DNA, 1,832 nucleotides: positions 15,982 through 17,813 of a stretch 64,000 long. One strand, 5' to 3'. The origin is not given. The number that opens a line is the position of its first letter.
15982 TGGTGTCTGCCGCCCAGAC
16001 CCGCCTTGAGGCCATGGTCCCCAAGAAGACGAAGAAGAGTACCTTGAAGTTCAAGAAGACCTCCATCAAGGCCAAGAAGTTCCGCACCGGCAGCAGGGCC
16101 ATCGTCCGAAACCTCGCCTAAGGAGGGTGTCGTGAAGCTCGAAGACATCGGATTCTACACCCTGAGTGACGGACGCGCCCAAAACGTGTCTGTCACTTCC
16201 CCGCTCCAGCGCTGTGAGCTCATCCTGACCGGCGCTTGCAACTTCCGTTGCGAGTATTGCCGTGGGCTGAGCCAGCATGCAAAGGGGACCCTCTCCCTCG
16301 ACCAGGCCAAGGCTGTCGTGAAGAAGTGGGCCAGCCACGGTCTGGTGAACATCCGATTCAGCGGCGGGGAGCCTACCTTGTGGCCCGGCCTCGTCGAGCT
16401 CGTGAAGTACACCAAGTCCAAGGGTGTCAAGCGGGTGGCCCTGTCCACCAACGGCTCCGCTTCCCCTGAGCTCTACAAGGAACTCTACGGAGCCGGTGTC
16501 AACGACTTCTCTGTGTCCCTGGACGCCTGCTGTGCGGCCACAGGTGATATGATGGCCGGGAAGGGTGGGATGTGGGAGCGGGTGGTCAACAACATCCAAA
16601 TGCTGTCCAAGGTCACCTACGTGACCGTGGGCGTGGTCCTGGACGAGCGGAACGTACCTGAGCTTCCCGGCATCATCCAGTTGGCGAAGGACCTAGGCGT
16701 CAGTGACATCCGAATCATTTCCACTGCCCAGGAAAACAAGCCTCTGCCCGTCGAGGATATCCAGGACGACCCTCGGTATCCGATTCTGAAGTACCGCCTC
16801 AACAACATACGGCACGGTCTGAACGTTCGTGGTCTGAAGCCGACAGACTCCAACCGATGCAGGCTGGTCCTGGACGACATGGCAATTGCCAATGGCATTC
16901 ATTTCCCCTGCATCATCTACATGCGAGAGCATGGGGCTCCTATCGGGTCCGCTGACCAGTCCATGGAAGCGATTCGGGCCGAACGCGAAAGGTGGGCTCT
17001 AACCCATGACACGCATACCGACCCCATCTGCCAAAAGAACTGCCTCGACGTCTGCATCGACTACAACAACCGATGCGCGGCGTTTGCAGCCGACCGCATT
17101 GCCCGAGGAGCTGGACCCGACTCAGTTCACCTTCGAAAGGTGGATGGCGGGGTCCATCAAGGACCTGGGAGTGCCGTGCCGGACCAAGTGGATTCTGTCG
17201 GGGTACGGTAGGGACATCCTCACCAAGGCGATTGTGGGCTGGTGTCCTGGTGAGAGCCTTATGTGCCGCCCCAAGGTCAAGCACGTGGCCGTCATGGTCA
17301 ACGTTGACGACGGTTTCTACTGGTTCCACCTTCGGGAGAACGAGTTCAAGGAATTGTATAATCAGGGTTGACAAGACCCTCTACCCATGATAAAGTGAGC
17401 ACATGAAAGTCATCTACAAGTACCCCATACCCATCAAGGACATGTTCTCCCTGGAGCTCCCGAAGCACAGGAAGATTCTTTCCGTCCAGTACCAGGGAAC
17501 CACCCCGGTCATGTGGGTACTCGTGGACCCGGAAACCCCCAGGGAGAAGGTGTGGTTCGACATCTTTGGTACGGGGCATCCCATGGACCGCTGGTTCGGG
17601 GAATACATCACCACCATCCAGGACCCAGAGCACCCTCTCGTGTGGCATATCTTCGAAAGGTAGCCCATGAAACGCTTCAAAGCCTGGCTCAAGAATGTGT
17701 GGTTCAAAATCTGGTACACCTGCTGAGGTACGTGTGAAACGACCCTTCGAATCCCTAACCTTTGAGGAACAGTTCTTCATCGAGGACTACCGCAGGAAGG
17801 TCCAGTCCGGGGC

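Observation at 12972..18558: Duplicated cassette: unknown paralog A paired with a HAD-like phosphatase in one copy and a MoaA/SPASM-like radical SAM enzyme in the other, followed by a second radical-SAM-like gene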

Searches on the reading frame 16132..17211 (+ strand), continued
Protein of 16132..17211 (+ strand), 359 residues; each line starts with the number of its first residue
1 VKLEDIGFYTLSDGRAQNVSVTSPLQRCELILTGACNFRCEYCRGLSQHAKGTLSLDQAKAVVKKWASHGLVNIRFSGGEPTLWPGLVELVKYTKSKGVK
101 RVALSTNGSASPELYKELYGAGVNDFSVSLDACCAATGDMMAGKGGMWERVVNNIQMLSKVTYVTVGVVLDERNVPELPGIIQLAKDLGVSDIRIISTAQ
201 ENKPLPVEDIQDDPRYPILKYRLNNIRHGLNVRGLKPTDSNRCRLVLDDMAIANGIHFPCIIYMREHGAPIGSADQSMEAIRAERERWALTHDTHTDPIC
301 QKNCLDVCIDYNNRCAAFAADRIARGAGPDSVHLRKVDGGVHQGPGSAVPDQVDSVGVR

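Call 57: find_related_loci(query=A6, collection=viral_contigs, flank=6000)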
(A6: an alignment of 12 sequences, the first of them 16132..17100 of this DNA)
Query A6 (323 aa) in viral_contigs; peptide patterns used: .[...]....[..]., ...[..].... (x = any residue, [..] = any of these).
212 stretches matched a pattern; 162 encode a relative of the query (tblastn E <= 1e-3); the best 80 are kept; 80 distinct loci.
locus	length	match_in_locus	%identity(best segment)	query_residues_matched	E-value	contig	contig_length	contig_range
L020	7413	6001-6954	67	1-318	7e-150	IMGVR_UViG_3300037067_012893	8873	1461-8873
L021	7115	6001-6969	60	1-321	6e-128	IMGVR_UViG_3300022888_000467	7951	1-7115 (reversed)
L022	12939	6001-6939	60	1-314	3e-126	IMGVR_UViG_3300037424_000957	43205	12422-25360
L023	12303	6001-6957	58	1-318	3e-123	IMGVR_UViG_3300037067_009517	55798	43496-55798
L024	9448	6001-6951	59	1-316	6e-123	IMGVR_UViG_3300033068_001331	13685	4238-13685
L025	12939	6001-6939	59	1-314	4e-122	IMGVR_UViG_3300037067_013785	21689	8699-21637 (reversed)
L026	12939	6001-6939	59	1-314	1e-121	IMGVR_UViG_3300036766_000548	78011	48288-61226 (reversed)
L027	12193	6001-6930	61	2-314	3e-121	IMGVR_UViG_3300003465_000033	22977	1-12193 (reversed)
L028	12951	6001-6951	57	2-318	3e-120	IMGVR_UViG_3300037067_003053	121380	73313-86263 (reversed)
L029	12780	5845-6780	60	1-313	4e-120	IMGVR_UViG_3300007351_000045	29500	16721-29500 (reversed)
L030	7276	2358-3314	57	2-314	1e-117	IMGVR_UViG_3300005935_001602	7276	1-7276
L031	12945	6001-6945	58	1-314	6e-118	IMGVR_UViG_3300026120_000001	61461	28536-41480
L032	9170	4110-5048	59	1-314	3e-117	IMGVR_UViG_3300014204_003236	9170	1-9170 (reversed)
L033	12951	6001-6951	57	1-318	7e-117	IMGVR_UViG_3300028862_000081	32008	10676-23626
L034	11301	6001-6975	56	1-323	4e-116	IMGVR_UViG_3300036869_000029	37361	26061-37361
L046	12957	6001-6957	56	3-314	3e-113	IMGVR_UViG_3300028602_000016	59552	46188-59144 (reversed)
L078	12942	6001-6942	54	1-316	6e-109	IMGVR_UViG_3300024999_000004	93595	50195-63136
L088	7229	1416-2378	53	1-314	6e-107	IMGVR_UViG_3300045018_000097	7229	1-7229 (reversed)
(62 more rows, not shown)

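Call 84: find_related_loci(query=A6, collection=genome_contigs, flank=5000)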
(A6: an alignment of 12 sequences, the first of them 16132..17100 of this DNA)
Query A6 (323 aa) in genome_contigs; peptide patterns used: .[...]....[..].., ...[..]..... (x = any residue, [..] = any of these).
81 stretches matched a pattern; 24 encode a relative of the query (tblastn E <= 1e-3); 24 distinct loci.
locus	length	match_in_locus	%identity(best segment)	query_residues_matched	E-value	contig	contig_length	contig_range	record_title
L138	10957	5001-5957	60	1-318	5e-126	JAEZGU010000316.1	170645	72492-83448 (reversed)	MAG: Bacillota bacterium isolate OH_CDB_111 k127_2624533, whole genome shotgun sequence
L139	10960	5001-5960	56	1-321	7e-118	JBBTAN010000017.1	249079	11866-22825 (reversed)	MAG: Nanoarchaeota archaeon isolate H43-bin069_1 H43_bin069_1_000000000017, whole genome shotgun sequence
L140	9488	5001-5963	55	1-321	1e-116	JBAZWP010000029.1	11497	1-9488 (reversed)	MAG: Candidatus Paceibacterota bacterium isolate SO_2017_GW1_35 NODE_20969_length_11497_cov_1.094547_OW334_2017, whole g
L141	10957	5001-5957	54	1-314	2e-115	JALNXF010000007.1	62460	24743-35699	MAG: Candidatus Gracilibacteria bacterium isolate SO_2016_LW3 bin 25 scaffold00690_LW162_2016, whole genome shotgun sequ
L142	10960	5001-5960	55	1-314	3e-112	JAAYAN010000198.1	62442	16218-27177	MAG: Ignavibacteria bacterium isolate AS06rmzACSIP_142 650946_AS06, whole genome shotgun sequence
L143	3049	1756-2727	53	2-318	3e-113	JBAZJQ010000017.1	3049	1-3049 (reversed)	MAG: Candidatus Pacearchaeota archaeon isolate SO_2017_LW4_123 scaffold_67678_c1_LW137-91_2017, whole genome shotgun seq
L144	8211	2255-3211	54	3-314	1e-109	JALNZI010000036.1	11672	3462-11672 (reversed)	MAG: Candidatus Omnitrophota bacterium isolate SO_2017_LW1 bin 10 NODE_4741_length_11672_cov_1.864877_LW64-88_2017, whol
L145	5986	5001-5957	55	3-314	9e-109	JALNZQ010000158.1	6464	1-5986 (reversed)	MAG: Methanothrix sp. isolate SO_2017_LW1 bin 8 NODE_12365_length_6464_cov_1.632003_LW64-88_2017, whole genome shotgun s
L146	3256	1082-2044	52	1-314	2e-109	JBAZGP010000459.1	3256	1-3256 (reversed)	MAG: Lutibacter sp. isolate SO_2017_LW3_49 NODE_122409_length_3256_cov_1.415788_LW162_2017, whole genome shotgun sequenc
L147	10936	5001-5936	55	1-312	9e-107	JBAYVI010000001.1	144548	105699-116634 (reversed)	MAG: Melioribacteraceae bacterium isolate SO_2016_LW3_56 scaffold00161_LW162_2016, whole genome shotgun sequence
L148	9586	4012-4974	52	1-314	1e-106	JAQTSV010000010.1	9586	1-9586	MAG: Candidatus Omnitrophota bacterium isolate STB_25 NODE_19068_length_9586_cov_16.240300_Sandtown_B, whole genome shot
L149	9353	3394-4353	52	1-316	3e-106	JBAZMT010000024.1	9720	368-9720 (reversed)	MAG: Parcubacteria group bacterium isolate SO_2017_LW4_5 scaffold_13461_c1_LW137-91_2017, whole genome shotgun sequence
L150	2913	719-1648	51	3-312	5e-108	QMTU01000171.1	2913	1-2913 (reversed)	MAG: Thermoplasmata archaeon isolate B1_G16 B1_Guay16_scaffold_46494, whole genome shotgun sequence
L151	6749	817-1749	52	1-314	4e-104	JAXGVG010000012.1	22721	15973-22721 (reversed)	MAG: Alphaproteobacteria bacterium isolate AnMBR.bin438 bin438_12, whole genome shotgun sequence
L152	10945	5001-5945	51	1-314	1e-102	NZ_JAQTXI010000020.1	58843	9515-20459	MAG: Neomegalonema sp. isolate STC_130 NODE_1078_length_58843_cov_3.644731_Sandtown_C, whole genome shotgun sequence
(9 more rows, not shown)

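Call 87: search_protein_families(library=padloc, proteins=[P0119], max_evalue=0.001)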
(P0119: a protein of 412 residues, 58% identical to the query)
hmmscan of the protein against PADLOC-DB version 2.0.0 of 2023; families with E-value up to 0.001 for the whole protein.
P0119 (412 aa): 3 families
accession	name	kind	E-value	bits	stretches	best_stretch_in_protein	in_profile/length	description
PDLC02903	pVip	-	1.2e-17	62.2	1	31-162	5-132/257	Viperins not associated with kinases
PDLC02904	pVip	-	1.3e-15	55.6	1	32-172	9-150/262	Viperins associated with kinases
PDLC02905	pVip-kinase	-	6.6e-09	33.5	1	30-189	186-346/474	Viperin-kinase fusion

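Call 100: search_protein_families(library=pfam, proteins=[L088:2632-3054:+, L046:7317-8264:+, L033:7879-8772:+, L028:6975-8060:+, L026:7066-7851:+, L022:11806-12939:+, L078:7145-8299:+], max_evalue=0.001)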
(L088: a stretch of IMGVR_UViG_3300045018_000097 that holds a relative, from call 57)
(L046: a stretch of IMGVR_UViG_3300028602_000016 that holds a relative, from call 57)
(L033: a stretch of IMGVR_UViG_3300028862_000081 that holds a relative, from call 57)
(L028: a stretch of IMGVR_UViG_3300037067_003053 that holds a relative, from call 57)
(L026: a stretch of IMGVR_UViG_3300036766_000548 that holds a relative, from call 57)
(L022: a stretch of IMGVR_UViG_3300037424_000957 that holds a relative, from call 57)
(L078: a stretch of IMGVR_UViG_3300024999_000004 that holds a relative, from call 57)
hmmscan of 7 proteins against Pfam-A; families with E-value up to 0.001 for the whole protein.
L088:2632-3054:+ (140 aa): 1 family
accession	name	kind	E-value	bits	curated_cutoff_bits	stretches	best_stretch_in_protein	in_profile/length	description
PF00990.26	GGDEF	-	7.4e-10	39.3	23.8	1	19-93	1-88/161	Diguanylate cyclase, GGDEF domain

L046:7317-8264:+ (315 aa): 2 families
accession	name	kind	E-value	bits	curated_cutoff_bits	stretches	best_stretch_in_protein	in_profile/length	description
PF00534.26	Glycos_transf_1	-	0.00013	22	26.4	1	205-270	84-151/172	Glycosyl transferases group 1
PF13692.12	Glyco_trans_1_4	-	0.00037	21.2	27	1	198-270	64-135/142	Glycosyl transferases group 1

L033:7879-8772:+ (297 aa): 1 family
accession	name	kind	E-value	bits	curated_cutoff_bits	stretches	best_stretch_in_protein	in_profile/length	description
PF13155.12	Toprim_2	-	0.00018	22.3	22.1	1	215-280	21-84/88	Toprim-like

L028:6975-8060:+ (361 aa): 2 families
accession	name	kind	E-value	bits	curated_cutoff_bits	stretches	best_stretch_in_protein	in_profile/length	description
PF21189.3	PHA02142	-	8.5e-35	119.5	27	1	5-88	1-92/92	PHA02142 OB-fold domain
PF09414.15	RNA_ligase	-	5.9e-18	66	27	1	183-351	3-171/171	RNA ligase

L026:7066-7851:+ (261 aa): 1 family
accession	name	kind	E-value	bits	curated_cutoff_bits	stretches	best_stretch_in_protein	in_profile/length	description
PF04055.27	Radical_SAM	-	7.6e-12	46.1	29.5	1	65-226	2-165/166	Radical SAM superfamily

L022:11806-12939:+ (378 aa): 1 family
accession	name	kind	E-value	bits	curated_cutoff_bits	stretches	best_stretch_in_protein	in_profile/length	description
PF10127.15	RlaP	-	4.9e-19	69.4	23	1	43-160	19-140/249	RNA repair pathway DNA polymerase beta family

L078:7145-8299:+ (384 aa): 1 family
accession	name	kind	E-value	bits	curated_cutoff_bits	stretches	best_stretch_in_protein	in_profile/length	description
PF01139.22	RtcB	-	8.6e-64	216.8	27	1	40-381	12-425/426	tRNA-splicing ligase RtcB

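Call 101: search_solved_structures(query=A6, max_evalue=0.00001)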
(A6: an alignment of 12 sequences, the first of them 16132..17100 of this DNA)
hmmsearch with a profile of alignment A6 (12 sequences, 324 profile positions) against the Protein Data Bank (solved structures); distinct sequences matched with E-value up to 0.00001: 19.
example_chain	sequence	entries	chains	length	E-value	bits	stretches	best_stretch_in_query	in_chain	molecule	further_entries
2fb2_A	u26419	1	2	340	5e-16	61.6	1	30-189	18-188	Molybdenum cofactor biosynthesis protein A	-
1tv7_A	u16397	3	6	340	5.2e-16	61.6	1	29-189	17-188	Molybdenum cofactor biosynthesis protein A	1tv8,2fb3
6efn_A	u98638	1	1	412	6e-15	58.1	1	27-189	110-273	Sporulation killing factor maturation protein SkfB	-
7vob_C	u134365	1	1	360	4.1e-11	45.5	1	32-190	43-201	Cytosylglucuronate decarboxylase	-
7voc_C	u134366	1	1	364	4.2e-11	45.4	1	32-190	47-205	Cytosylglucuronate decarboxylase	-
7tol_A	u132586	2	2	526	6e-11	44.9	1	28-187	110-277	glycerol dibiphytanyl glycerol tetraether - macrocyclic archaeol synthase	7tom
9dfn_A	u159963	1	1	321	3.6e-09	39.1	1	31-134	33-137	Radical SAM core domain-containing protein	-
6c8v_A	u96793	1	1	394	4.4e-09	38.8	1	32-195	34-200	Coenzyme PQQ synthesis protein E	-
9dfu_A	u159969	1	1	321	5.9e-09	38.4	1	32-134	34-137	Radical SAM core domain-containing protein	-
5vsl_A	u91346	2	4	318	6.1e-09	38.3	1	29-159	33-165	Radical S-adenosyl methionine domain-containing protein 2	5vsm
6q2p_A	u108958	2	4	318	6.1e-09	38.3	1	29-159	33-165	Radical S-adenosyl methionine domain-containing protein 2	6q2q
7n7h_A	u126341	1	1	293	6.2e-09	38.3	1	32-158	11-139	VIPERIN-LIKE ENZYME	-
8wm2_A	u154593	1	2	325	9.8e-09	37.7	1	32-131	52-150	Fe-S radical SAM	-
6b4c_A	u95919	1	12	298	1.3e-08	37.2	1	33-139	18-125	Viperin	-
9dgw_A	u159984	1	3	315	1.5e-08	37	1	33-139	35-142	Radical SAM core domain-containing protein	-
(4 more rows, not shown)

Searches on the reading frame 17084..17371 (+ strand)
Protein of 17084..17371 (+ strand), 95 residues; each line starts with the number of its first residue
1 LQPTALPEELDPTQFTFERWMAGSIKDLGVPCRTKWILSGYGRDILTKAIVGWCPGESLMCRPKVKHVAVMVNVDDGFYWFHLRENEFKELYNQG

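Call 72: predict_structure(alignment_id=A7)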
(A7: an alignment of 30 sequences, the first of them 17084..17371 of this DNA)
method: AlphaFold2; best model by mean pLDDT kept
length: 95 residues; sequences in the alignment: 30
mean_pLDDT: 90.1   pTM: 0.81
mean pLDDT of the five models: 90.1, 88.7, 88.2, 88.1, 87.7
residues with pLDDT >= 90: 70; 70-90: 19; 50-70: 3; < 50: 3
segments of 3 or more residues with pLDDT < 50: none
pLDDT, mean of each block of 10 residues (from residue 1): 75 86 91 96 95 95 95 91 96 72
secondary structure, 60 per line:
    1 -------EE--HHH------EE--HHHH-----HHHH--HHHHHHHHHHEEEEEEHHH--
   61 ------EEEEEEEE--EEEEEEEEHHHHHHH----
elements in order: H25-28 H34-37 H40-49 E50-55 E67-74 E77-84 H85-91

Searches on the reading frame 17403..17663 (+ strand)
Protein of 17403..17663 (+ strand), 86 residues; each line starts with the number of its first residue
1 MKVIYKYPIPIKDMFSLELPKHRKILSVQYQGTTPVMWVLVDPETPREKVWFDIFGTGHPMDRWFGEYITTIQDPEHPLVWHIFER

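Call 4: search_protein_families(library=pfam, proteins=[window:17403-17663:+], max_evalue=0.1)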
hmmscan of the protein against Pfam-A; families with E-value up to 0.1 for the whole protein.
window:17403-17663:+ (86 aa): 1 family
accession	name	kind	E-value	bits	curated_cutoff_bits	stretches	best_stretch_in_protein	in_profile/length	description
PF24043.1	DUF7352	-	3.1e-26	91.9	27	1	1-86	1-89/97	Domain of unknown function (DUF7352)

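Call 6: search_protein_families(library=phrogs, proteins=[window:17403-17663:+], max_evalue=0.01)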
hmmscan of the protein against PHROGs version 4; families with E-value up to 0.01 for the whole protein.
window:17403-17663:+ (86 aa): 2 families
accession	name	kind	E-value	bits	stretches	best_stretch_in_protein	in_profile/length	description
phrog_3848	-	unknown function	1.6e-18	68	1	1-85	1-91/100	-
phrog_31149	-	unknown function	0.0086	16.7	1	6-85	98-180/190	-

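Call 21: search_protein_families(library=ncbifam, proteins=[window:17403-17663:+], max_evalue=0.01)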
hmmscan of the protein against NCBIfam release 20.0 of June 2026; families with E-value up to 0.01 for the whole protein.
window:17403-17663:+ (86 aa): 0 families

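Call 87: search_protein_families(library=padloc, proteins=[window:17403-17663:+], max_evalue=0.001)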
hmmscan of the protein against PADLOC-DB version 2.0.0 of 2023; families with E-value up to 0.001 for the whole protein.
window:17403-17663:+ (86 aa): 0 families
